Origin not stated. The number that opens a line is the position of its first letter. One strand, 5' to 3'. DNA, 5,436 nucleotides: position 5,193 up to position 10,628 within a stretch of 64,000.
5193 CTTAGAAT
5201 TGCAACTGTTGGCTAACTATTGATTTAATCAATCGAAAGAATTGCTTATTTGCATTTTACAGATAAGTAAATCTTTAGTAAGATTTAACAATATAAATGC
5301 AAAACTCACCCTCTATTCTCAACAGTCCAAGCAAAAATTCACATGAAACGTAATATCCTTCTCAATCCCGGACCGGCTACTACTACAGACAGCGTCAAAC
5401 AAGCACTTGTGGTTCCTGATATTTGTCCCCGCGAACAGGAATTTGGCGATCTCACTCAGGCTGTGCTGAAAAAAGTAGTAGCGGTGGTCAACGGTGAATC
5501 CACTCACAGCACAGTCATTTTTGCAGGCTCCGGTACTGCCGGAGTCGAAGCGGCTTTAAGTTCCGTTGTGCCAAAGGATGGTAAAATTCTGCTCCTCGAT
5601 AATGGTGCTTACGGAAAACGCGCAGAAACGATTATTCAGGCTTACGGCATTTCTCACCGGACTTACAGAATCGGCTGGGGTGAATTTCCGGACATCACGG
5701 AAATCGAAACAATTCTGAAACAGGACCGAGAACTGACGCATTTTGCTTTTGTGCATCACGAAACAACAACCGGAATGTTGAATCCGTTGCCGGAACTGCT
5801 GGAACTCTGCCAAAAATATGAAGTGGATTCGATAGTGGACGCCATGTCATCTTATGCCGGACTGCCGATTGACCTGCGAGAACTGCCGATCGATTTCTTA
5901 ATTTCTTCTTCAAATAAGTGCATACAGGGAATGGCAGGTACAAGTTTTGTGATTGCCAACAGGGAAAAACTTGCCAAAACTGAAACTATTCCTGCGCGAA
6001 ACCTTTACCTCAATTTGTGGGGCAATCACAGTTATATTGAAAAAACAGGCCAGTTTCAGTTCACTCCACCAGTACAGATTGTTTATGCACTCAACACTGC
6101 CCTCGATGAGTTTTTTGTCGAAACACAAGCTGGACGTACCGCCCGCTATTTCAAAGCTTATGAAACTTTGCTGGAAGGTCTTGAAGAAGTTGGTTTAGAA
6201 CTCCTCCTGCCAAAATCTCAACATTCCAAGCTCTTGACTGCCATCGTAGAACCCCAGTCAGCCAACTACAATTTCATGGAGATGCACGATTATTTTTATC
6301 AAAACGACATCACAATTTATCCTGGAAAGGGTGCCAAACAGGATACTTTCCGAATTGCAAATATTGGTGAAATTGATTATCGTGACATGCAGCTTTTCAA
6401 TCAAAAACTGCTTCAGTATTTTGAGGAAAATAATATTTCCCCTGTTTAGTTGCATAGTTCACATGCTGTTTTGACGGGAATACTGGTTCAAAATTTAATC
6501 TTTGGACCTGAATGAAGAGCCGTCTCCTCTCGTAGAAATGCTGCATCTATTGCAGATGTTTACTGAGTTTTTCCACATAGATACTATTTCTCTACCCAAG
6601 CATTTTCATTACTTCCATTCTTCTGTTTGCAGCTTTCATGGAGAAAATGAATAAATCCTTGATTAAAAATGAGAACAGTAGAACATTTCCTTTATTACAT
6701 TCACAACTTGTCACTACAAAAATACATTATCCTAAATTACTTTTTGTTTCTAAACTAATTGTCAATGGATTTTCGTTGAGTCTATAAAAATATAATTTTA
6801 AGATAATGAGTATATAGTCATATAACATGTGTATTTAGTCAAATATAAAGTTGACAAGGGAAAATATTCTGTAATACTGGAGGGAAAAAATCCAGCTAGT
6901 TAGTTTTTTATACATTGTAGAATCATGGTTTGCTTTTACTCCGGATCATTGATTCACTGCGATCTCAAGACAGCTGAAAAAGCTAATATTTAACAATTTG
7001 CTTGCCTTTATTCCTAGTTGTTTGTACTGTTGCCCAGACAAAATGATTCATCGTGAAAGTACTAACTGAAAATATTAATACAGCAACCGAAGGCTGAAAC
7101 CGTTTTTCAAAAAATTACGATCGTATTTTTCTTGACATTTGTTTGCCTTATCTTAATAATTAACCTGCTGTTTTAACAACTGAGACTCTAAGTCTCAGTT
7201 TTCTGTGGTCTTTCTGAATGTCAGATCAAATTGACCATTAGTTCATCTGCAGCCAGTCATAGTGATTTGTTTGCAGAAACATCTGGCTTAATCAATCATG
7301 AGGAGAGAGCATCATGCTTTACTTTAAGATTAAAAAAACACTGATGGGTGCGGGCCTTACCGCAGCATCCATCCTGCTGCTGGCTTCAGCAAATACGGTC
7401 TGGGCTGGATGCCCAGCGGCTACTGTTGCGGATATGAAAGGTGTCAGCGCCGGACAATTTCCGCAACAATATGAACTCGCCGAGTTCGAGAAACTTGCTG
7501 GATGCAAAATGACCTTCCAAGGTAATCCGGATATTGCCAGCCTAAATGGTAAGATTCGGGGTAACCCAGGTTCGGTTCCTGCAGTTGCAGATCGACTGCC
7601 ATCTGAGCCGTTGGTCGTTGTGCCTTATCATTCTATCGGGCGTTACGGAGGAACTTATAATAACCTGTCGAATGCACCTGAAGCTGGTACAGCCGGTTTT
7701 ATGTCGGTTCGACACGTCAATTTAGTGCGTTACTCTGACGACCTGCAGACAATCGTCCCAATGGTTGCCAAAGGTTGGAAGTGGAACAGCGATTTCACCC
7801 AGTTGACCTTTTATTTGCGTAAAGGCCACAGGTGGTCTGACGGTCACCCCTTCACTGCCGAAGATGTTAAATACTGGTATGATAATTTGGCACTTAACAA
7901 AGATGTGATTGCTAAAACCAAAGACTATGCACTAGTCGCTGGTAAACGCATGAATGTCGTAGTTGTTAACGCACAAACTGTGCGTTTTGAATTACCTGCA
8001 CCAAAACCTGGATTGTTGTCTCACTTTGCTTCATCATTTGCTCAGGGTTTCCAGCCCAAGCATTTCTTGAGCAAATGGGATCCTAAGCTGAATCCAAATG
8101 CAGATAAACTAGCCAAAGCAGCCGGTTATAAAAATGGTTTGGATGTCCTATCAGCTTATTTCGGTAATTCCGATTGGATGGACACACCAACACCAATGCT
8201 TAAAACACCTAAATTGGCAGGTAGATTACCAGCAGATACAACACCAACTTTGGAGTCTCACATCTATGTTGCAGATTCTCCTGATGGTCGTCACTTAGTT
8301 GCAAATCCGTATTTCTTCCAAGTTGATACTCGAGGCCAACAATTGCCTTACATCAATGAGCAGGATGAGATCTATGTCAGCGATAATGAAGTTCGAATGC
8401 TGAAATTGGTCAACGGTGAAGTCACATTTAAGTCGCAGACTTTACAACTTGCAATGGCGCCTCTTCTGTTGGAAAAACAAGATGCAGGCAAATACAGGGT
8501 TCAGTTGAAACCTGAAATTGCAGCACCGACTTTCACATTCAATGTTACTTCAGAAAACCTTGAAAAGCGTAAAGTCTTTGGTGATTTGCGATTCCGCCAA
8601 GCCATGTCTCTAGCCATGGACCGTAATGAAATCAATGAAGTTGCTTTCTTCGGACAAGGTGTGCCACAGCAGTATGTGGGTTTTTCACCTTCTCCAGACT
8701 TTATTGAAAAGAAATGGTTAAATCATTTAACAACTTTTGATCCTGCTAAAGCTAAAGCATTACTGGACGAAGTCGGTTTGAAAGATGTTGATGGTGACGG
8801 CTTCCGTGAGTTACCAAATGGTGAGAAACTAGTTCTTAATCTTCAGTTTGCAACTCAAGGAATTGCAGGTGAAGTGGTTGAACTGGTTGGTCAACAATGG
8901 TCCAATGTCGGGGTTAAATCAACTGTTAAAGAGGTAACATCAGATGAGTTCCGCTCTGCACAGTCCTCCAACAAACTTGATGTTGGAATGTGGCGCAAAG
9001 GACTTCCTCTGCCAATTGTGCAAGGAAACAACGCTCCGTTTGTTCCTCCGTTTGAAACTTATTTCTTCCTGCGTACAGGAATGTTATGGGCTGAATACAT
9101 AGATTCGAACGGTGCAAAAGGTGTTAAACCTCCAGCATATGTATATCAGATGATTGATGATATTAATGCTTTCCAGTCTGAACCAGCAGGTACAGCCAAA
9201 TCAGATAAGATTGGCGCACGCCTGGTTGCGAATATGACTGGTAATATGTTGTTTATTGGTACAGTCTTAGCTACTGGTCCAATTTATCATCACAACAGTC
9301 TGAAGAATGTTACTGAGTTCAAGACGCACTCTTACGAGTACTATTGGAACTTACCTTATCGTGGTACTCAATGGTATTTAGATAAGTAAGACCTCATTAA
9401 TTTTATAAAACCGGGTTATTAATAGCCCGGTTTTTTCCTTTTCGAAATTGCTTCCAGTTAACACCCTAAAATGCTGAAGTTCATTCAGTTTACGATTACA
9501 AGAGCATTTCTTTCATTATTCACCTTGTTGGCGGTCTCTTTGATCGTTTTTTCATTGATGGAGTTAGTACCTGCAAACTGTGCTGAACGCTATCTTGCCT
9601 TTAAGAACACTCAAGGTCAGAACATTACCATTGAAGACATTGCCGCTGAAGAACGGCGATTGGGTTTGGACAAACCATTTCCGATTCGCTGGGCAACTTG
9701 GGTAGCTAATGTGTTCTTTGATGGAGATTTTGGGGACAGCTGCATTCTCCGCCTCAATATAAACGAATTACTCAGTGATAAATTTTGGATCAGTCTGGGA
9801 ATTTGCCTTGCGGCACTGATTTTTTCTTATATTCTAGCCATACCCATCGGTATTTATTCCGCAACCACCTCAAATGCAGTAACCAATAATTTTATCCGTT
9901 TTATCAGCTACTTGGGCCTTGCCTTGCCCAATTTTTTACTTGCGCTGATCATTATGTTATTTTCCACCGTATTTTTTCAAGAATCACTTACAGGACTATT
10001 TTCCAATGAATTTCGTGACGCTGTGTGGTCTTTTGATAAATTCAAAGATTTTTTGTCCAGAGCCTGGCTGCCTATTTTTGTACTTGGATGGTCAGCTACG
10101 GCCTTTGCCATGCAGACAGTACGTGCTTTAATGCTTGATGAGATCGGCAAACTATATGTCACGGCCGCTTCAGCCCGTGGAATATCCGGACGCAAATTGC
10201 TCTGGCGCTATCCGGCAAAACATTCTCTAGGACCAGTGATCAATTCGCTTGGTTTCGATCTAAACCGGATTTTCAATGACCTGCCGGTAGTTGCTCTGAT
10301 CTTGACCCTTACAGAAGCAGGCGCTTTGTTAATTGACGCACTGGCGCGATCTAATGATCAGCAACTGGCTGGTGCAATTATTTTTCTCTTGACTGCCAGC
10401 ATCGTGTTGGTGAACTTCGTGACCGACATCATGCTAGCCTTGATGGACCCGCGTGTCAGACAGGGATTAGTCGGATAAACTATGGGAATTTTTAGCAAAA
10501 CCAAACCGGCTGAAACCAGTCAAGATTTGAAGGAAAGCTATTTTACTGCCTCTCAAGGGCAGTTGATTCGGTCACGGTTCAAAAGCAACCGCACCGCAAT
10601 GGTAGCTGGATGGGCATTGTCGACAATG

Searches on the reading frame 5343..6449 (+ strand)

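Call 95: search_protein_families(library=pfam, proteins=[window:5343-6449:+], max_evalue=1e-8)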
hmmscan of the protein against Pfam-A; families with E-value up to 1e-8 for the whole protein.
window:5343-6449:+ (368 aa): 1 family
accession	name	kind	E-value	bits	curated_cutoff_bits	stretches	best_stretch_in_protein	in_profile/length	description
PF00266.25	Aminotran_5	-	4.2e-21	75.8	21.5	1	30-291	37-302/371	Aminotransferase class-V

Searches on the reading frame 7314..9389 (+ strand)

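Call 95: search_protein_families(library=pfam, proteins=[window:7314-9389:+], max_evalue=1e-8)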
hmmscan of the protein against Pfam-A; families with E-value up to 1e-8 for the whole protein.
window:7314-9389:+ (691 aa): 1 family
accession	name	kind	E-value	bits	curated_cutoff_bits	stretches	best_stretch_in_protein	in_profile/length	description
PF00496.27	SBP_bac_5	-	1.8e-54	185.7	32.4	2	327-561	133-345/368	Bacterial extracellular solute-binding proteins, family 5 Middle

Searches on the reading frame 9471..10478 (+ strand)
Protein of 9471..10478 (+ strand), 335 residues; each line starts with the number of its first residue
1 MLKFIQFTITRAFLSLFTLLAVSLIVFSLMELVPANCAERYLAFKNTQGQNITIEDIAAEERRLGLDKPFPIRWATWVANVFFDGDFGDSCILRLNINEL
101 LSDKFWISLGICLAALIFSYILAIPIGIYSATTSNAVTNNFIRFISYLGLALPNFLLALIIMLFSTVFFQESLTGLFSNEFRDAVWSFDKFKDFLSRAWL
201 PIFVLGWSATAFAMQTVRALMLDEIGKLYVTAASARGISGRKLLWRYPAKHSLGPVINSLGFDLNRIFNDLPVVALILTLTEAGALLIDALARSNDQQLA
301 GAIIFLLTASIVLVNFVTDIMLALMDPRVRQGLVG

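Call 95: search_protein_families(library=pfam, proteins=[window:9471-10478:+], max_evalue=1e-8)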
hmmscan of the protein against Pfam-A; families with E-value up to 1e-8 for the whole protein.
window:9471-10478:+ (335 aa): 1 family
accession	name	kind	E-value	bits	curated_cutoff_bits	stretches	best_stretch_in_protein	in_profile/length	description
PF00528.27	BPD_transp_1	-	1.3e-24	87.4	26.4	1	123-331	1-184/184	Binding-protein-dependent transport system inner membrane component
